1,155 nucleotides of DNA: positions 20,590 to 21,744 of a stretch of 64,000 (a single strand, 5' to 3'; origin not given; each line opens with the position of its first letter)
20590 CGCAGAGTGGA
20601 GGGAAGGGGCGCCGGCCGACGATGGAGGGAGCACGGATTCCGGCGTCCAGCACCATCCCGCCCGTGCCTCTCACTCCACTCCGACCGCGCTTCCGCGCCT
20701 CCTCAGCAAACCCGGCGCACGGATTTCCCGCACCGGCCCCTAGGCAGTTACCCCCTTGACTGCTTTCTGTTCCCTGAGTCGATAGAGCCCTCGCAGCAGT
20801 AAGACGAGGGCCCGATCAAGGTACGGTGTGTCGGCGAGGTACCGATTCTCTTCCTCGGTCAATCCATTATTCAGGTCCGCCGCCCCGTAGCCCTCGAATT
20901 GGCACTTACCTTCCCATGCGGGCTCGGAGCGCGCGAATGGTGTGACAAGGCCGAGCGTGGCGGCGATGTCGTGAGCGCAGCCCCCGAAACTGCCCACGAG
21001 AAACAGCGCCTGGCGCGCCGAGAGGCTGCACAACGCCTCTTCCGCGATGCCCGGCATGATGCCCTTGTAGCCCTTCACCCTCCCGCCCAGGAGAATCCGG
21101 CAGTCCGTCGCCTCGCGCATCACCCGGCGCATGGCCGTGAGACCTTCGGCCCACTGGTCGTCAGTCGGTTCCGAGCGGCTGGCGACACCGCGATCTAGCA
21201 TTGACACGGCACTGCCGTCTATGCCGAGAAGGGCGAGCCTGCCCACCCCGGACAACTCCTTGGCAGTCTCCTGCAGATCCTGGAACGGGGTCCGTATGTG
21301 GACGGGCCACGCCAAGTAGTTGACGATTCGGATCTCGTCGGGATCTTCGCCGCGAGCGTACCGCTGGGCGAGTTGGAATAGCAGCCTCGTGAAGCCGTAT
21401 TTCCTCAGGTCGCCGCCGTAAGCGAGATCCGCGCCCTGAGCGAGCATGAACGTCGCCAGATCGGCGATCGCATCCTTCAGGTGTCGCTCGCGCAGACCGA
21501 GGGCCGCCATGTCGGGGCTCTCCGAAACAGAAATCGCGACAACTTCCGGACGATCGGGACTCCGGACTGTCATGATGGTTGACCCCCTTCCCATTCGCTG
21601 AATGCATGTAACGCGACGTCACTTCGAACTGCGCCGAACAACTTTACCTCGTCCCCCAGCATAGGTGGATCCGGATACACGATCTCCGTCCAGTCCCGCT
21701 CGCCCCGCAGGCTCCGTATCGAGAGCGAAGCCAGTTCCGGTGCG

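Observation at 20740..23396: TIR / TIR / stand-alone SLOG-like three-gene cassette: Thoeris-like NAD-signalling module with no recognisable effector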

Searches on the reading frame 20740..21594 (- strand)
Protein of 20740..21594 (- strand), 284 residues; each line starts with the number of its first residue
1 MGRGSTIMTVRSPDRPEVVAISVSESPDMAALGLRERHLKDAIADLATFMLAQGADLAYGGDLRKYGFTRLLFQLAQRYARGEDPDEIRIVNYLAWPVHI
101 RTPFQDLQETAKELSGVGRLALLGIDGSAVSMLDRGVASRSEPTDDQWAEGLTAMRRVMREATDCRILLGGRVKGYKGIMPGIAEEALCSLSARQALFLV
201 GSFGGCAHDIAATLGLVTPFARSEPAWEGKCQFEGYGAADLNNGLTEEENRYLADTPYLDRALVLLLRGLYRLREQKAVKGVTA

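Call 3: search_protein_families(library=pfam, proteins=[window:20740-21594:-], max_evalue=1)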
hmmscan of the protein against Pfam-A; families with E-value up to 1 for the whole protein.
window:20740-21594:- (284 aa): 1 family
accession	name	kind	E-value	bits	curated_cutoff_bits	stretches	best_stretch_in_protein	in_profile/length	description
PF18163.6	LD_cluster2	-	2.5e-67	227.7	25.3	1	18-227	6-215/264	SLOG cluster2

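Call 4: search_protein_families(library=padloc, proteins=[window:20740-21594:-], max_evalue=1)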
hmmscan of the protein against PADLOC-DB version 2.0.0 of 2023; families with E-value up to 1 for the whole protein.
window:20740-21594:- (284 aa): 0 families

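Call 6: search_protein_families(library=ncbifam, proteins=[window:20740-21594:-], max_evalue=1)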
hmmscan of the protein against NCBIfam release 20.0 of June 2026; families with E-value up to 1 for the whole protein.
window:20740-21594:- (284 aa): 0 families

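Call 20: find_homologous_proteins(query=window:20740-21573:-)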
Query window:20740-21573:- (277 aa): 1423 proteins with E <= 0.001 among 5572 candidates; the best 120 are listed.
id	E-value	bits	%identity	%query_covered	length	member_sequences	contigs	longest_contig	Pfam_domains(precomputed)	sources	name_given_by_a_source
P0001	1.3e-176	603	98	100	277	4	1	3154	PF18163.7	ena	-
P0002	1.3e-148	512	85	100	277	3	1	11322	PF18163.7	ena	-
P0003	2.1e-146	504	84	93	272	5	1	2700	PF18163.7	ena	-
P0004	2.3e-137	475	80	97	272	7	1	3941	PF18163.7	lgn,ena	-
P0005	6.9e-133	460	76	92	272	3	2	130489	PF18163.7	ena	-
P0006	1.2e-127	443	76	90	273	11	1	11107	PF18163.7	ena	-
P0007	1.6e-127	442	76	90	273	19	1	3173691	PF18163.7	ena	-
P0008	3.0e-125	435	76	96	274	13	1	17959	PF18163.7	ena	-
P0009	8.5e-125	434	73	92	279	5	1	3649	PF18163.7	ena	-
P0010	1.9e-124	432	74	97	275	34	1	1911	PF18163.7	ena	-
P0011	4.3e-123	428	71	92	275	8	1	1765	PF18163.7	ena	-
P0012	4.5e-122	425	72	90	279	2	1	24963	PF18163.7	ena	-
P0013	2.7e-114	399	69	92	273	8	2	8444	PF18163.7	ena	-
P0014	4.3e-97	343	62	94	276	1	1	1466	PF18163.7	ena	-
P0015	1.1e-96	341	60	99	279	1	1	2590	PF18163.7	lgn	-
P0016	7.0e-95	335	59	94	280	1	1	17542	PF18163.7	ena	-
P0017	1.2e-93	331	58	97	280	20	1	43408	PF18163.7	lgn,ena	-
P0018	1.5e-92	328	56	98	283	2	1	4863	PF18163.7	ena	-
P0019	5.9e-92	326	56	98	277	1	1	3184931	PF18163.7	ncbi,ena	-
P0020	1.9e-91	324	56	96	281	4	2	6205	PF18163.7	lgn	-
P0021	3.0e-91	324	57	95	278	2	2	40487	PF18163.7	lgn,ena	-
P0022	3.6e-91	323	56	98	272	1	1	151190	PF18163.7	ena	-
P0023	5.1e-91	323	56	96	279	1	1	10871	PF18163.7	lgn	-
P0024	1.2e-90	322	56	97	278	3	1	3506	PF18163.7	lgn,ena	-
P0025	2.0e-90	321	58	94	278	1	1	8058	PF18163.7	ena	-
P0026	2.1e-90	321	57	95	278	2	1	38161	PF18163.7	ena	-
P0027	4.1e-90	320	56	96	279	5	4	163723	PF18163.7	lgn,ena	-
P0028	4.9e-90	320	57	96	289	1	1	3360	PF18163.7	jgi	jgi:hypothetical protein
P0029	4.9e-90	320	57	94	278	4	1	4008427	PF18163.7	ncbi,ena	-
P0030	8.4e-90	319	57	96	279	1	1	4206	PF18163.7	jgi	jgi:hypothetical protein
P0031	2.0e-89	318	57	94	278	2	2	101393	PF18163.7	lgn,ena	-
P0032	2.5e-89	317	57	94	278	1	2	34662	PF18163.7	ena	-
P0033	3.7e-89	317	55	96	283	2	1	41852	PF18163.7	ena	-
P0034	4.4e-89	316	57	94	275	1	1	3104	PF18163.7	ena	-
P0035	5.6e-89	316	56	97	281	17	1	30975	PF18163.7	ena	-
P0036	6.9e-89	316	56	93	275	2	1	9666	PF18163.7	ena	-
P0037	1.1e-88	315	55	96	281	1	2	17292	PF18163.7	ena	-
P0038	1.9e-88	314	57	94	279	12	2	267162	PF18163.7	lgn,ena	-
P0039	2.4e-88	314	57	93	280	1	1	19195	PF18163.7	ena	-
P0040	2.5e-88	314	56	94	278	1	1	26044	PF18163.7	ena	-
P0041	3.3e-88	314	56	96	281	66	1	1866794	PF18163.7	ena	-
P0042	6.2e-88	313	56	94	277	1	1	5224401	PF18163.7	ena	-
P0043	1.0e-87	312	57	94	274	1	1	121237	PF18163.7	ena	-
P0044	1.3e-87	312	56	96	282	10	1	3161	PF18163.7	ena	-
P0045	1.6e-87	311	54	99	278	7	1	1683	PF18163.7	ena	-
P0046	1.6e-87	311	54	96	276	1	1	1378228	PF18163.7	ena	-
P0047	1.7e-87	311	56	86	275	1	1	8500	PF18163.7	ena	-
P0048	1.8e-87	311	52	96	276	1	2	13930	PF18163.7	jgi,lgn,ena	-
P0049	2.5e-87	311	54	93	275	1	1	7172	PF18163.7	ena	-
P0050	2.7e-87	311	55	96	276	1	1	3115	PF18163.7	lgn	-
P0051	3.5e-87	310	54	97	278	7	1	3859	PF18163.7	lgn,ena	-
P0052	3.5e-87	310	56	95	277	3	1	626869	PF18163.7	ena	-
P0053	5.3e-87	310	56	93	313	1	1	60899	PF18163.7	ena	-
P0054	5.6e-87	309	54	95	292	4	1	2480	PF18163.7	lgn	-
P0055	6.7e-87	309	56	95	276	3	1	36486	PF18163.7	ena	-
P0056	7.1e-87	309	55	96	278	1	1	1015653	PF18163.7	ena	-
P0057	9.0e-87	309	54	94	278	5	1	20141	PF18163.7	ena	-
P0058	9.6e-87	309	55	94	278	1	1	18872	PF18163.7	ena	-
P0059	1.0e-86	309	53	98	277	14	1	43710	PF18163.7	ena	-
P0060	1.1e-86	309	56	95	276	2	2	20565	PF18163.7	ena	-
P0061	1.5e-86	308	55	98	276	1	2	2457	PF18163.7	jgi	jgi:hypothetical protein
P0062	1.8e-86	308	55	89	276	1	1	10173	PF18163.7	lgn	-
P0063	2.2e-86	308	54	97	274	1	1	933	PF18163.7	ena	-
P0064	2.4e-86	307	56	94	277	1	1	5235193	PF18163.7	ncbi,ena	-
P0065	3.0e-86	307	55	96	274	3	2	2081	PF18163.7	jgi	jgi:hypothetical protein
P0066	3.4e-86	307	54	96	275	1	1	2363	PF18163.7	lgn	-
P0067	3.5e-86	307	53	96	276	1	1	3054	PF18163.7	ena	-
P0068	5.0e-86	306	54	93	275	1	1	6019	PF18163.7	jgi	-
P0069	5.2e-86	306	54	96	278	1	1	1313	PF18163.7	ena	-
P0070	5.3e-86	306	55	95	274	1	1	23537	PF18163.7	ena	-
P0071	5.4e-86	306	54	95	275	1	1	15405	PF18163.7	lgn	-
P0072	5.5e-86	306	54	96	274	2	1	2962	PF18163.7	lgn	-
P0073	5.9e-86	306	55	94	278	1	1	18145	PF18163.7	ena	-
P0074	6.8e-86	306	56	92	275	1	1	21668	PF18163.7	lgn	-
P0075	6.9e-86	306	55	94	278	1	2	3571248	PF18163.7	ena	-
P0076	7.0e-86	306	55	89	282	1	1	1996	PF18163.7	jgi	jgi:hypothetical protein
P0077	7.7e-86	306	54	94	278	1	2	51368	PF18163.7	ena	-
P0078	8.8e-86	306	55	96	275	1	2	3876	PF18163.7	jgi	jgi:SLOG cluster2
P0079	9.3e-86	306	55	93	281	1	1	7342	PF18163.7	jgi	jgi:SLOG cluster2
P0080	1.1e-85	305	55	96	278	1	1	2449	PF18163.7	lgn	-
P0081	1.1e-85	305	54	96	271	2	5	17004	PF18163.7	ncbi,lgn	-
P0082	1.2e-85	305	57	94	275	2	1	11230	PF18163.7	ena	-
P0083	1.4e-85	305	53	96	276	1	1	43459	PF18163.7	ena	-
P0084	1.5e-85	305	53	96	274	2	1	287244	PF18163.7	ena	-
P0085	1.7e-85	305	53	96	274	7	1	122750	PF18163.7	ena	-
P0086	2.3e-85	304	55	97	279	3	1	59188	PF18163.7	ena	-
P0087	2.4e-85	304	57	93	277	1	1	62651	PF18163.7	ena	-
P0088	2.7e-85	304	54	96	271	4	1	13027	PF18163.7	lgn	-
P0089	2.8e-85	304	57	93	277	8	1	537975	PF18163.7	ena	-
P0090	2.9e-85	304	54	95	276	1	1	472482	PF18163.7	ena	-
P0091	3.1e-85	304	53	96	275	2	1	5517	PF18163.7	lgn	-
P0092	3.6e-85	304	52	98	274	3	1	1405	PF18163.7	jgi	jgi:hypothetical protein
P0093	5.2e-85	303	54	94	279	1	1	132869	PF18163.7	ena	-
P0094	6.7e-85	303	55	94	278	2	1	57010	PF18163.7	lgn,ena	-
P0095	7.6e-85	303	57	93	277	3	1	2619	PF18163.7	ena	-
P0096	8.7e-85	302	55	93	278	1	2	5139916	PF18163.7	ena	-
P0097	8.8e-85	302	53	93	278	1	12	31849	PF18163.7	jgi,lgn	-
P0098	9.9e-85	302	53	96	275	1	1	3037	PF18163.7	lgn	-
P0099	1.0e-84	302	54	97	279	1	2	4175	PF18163.7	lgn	-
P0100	1.1e-84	302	56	92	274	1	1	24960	PF18163.7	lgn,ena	-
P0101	1.3e-84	302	53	96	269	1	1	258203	PF18163.7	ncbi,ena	-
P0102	1.3e-84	302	54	96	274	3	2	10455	PF18163.7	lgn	-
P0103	1.3e-84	302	54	97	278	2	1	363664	PF18163.7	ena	-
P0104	1.4e-84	302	54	92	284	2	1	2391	PF18163.7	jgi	jgi:hypothetical protein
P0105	1.8e-84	301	55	96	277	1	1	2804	PF18163.7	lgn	-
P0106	2.0e-84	301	55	92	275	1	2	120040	PF18163.7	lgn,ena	-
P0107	2.2e-84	301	55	92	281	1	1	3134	PF18163.7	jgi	jgi:SLOG cluster2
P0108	2.3e-84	301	55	94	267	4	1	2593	PF18163.7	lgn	-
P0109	2.3e-84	301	53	98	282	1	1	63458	PF18163.7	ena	-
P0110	2.4e-84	301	55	92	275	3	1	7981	PF18163.7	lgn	-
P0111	2.6e-84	301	52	96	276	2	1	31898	PF18163.7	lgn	-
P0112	2.9e-84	301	52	96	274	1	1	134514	PF18163.7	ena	-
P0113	3.4e-84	300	53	96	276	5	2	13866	PF18163.7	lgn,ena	-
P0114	3.5e-84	300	57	94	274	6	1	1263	PF18163.7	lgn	-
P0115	4.6e-84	300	54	95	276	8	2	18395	PF18163.7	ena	-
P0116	4.7e-84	300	55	98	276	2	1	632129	PF18163.7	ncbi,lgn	ncbi:hypothetical protein ACVTTK_09290 [Alcaligenes nematophilus]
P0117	4.8e-84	300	54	96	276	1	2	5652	PF18163.7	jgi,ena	-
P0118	4.9e-84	300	53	96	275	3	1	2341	PF18163.7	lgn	-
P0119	6.3e-84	300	54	94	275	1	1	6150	PF18163.7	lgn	-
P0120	6.9e-84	299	54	92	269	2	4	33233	PF18163.7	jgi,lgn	-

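Call 22: find_related_loci(query=A1, collection=genome_contigs, flank=8000)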
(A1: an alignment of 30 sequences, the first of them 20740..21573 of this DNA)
Query A1 (277 aa) in genome_contigs; peptide patterns used: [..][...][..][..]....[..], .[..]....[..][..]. (x = any residue, [..] = any of these).
253 stretches matched a pattern; 190 encode a relative of the query (tblastn E <= 1e-3); the best 80 are kept; 80 distinct loci.
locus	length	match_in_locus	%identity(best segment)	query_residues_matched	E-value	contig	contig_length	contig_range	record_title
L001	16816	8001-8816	56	1-271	2e-96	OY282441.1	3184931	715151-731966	MAG: uncultured Dehalococcoidia bacterium genome assembly, chromosome: 1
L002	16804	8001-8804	56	1-268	3e-94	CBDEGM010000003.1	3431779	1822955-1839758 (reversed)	MAG: Acidobacteriota bacterium isolate 63da1ed5-0035-4823-a345-c6a6c0b04f97 genome assembly, contig: contig_3, whole gen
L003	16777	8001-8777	57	9-268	4e-94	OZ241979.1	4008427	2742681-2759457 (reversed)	MAG: uncultured Candidatus Binatia bacterium isolate 9577865d-1fdf-407d-8016-5da360aaf3ec genome assembly, chromosome: 1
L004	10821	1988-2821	56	2-275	2e-92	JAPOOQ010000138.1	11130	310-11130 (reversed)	MAG: Gemmatimonadetes bacterium isolate APA_bin_39 c_000000102927, whole genome shotgun sequence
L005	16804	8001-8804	54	1-266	2e-91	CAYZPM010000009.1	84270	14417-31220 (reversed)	MAG TPA_asm: uncultured Gallionellaceae bacterium isolate binchicken_co162_43 genome assembly, contig: NODE_349_length_8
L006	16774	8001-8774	56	8-266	4e-91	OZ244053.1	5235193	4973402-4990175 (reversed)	MAG: Terriglobia bacterium isolate c15e5db1-7159-4592-9896-25da90492a0a genome assembly, chromosome: 1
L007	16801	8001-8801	54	1-268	1e-90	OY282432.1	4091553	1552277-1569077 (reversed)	MAG: uncultured Candidatus Binatia bacterium isolate 81991fb1-66cf-4eb3-b653-309a223604dd genome assembly, chromosome: 1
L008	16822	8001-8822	52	1-273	5e-88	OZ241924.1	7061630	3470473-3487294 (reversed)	MAG: Bryobacterales bacterium isolate ec3cd7dd-fe08-42ca-8104-b6e80085a40d genome assembly, chromosome: 1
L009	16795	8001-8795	53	1-266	8e-88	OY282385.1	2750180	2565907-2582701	MAG: uncultured Dehalococcoidia bacterium genome assembly, chromosome: 1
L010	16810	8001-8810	53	1-269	2e-87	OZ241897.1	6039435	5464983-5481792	MAG: Acidobacteriota bacterium isolate 7b4b86e9-9a4d-44db-aaa0-056d26db6e00 genome assembly, chromosome: 1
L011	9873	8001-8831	51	1-275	4e-87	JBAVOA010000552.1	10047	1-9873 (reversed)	MAG: Aestuariivirga sp. isolate MFD02971_ilm_asm_bin4 k127_107412, whole genome shotgun sequence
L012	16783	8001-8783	54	12-270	5e-87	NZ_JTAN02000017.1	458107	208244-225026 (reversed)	Burkholderia sp. USMB20 PL79_2_10, whole genome shotgun sequence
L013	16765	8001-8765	56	12-266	2e-86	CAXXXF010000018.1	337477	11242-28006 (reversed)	MAG: Candidatus Latescibacterota bacterium isolate cdc6522c-bbe9-4fa3-a52d-301d393956c9 genome assembly, contig: contig_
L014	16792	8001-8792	50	10-271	3e-85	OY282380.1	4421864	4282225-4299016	MAG: Arenicellales bacterium genome assembly, chromosome: 1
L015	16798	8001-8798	53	1-267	3e-85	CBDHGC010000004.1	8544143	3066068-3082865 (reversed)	MAG: Vicinamibacterales bacterium isolate 2255f9a4-9ab0-4a79-b16a-ed87816e7612 genome assembly, contig: contig_4, whole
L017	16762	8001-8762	56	12-266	4e-85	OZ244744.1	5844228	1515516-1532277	MAG: Candidatus Latescibacterota bacterium isolate aa5cf8e5-2ee9-4ccc-9d1f-80a1aaad70af genome assembly, chromosome: 1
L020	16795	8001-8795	51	10-272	2e-84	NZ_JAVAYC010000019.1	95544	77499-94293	Pseudomonas sp. LS_2 19, whole genome shotgun sequence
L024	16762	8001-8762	55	12-266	6e-84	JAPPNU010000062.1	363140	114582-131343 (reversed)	MAG: Gemmatimonadota bacterium isolate RHO3_bin_7 NODE_18_length_363140_cov_41.106587, whole genome shotgun sequence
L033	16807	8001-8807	51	10-270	1e-82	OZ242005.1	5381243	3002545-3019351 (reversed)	MAG: Candidatus Latescibacterota bacterium isolate 4361563e-baaa-404a-b280-629f4181b36f genome assembly, chromosome: 1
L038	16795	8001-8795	51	10-273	5e-82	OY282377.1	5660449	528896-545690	MAG: uncultured Latescibacteria bacterium genome assembly, chromosome: 1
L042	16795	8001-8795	53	11-273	9e-82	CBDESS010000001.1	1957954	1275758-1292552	MAG: uncultured Candidatus Binatia bacterium isolate d285014b-b5bd-45bc-989a-fc635d2899d5 genome assembly, contig: conti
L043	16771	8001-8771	52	12-267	2e-81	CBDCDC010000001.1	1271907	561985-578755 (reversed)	MAG: Candidatus Latescibacterota bacterium isolate a5674b02-4162-4bfe-8498-4cf7be1abab7 genome assembly, contig: contig_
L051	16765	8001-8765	50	10-265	3e-80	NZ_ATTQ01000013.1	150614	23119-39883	Rhizobium mongolense USDA 1844 A3C3DRAFT_scaffold_12.13_C, whole genome shotgun sequence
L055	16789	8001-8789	49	10-270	7e-80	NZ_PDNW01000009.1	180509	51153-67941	Pollutimonas subterranea strain JR1/69-3-13 NODE_9_length_180509_cov_24.7893, whole genome shotgun sequence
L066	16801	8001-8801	49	1-265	2e-78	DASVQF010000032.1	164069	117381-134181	MAG TPA_asm: Pyrinomonadaceae bacterium isolate SMAG_U3200 k141_237599, whole genome shotgun sequence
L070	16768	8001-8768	52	9-266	4e-78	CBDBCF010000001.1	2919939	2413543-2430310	MAG: Longimicrobiales bacterium isolate 5ba556fa-f514-4f4d-91d9-400db578e60d genome assembly, contig: contig_1, whole ge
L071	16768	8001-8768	50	11-267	6e-78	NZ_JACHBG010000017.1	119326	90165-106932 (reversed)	Rhizobium lusitanum strain SEMIA 4060 Ga0394379_17, whole genome shotgun sequence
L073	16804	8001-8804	50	1-267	8e-78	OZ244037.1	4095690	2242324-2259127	MAG: Longimicrobiales bacterium isolate f1d7cd51-80ea-44bf-852b-8dd3c8245deb genome assembly, chromosome: 1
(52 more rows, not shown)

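Call 49: search_solved_structures(query=A1, max_evalue=1, show_alignments=2)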
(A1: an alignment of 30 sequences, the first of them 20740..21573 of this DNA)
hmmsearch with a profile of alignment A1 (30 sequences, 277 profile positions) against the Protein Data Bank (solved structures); distinct sequences matched with E-value up to 1: 5.
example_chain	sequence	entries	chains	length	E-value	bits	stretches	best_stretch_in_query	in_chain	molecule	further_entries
4j5r_A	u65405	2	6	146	0.21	13.7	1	96-154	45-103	O-acetyl-ADP-ribose deacetylase 1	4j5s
4j5q_A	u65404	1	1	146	0.21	13.7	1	96-154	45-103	O-acetyl-ADP-ribose deacetylase 1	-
2eee_A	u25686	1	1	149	0.22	13.6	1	96-154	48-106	Uncharacterized protein C6orf130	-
2l8r_A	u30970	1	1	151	0.22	13.6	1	96-154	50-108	Uncharacterized protein C6orf130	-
2lgr_A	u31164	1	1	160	0.26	13.4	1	96-154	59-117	Uncharacterized protein C6orf130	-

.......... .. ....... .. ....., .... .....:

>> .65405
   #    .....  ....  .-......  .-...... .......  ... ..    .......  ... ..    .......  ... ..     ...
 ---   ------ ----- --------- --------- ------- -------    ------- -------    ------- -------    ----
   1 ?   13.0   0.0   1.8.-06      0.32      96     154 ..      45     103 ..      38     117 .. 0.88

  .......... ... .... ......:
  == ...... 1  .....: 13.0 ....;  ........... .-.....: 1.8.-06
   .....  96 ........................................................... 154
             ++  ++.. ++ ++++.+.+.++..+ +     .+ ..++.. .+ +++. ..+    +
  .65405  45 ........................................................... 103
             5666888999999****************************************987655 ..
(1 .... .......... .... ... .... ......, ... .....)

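Call 52: predict_structure(alignment_id=A1)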
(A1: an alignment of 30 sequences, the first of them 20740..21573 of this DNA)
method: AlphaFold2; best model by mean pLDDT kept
length: 277 residues; sequences in the alignment: 30
mean_pLDDT: 84.5   pTM: 0.86
mean pLDDT of the five models: 84.5, 82.3, 81.2, 80.9, 80.4
residues with pLDDT >= 90: 109; 70-90: 138; 50-70: 23; < 50: 7
segments of 3 or more residues with pLDDT < 50: 1-5
pLDDT, mean of each block of 10 residues (from residue 1): 55 87 84 89 88 78 84 63 86 79 85 91 89 82 90 95 73 85 96 90 94 73 91 97 93 89 91 63
secondary structure, 60 per line:
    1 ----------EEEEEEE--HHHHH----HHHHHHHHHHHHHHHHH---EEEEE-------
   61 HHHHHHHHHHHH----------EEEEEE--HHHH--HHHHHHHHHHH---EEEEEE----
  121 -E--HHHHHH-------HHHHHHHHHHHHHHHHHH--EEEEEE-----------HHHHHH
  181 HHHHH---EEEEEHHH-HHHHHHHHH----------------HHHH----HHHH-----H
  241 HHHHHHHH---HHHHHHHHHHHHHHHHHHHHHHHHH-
elements in order: E11-17 H20-24 H29-45 E49-53 H61-72 E83-88 H91-94 H97-107 E111-116 H125-130 H138-155 E158-163 H175-185 E189-193 H198-206 H223-226 H231-234 H240-248 H252-276
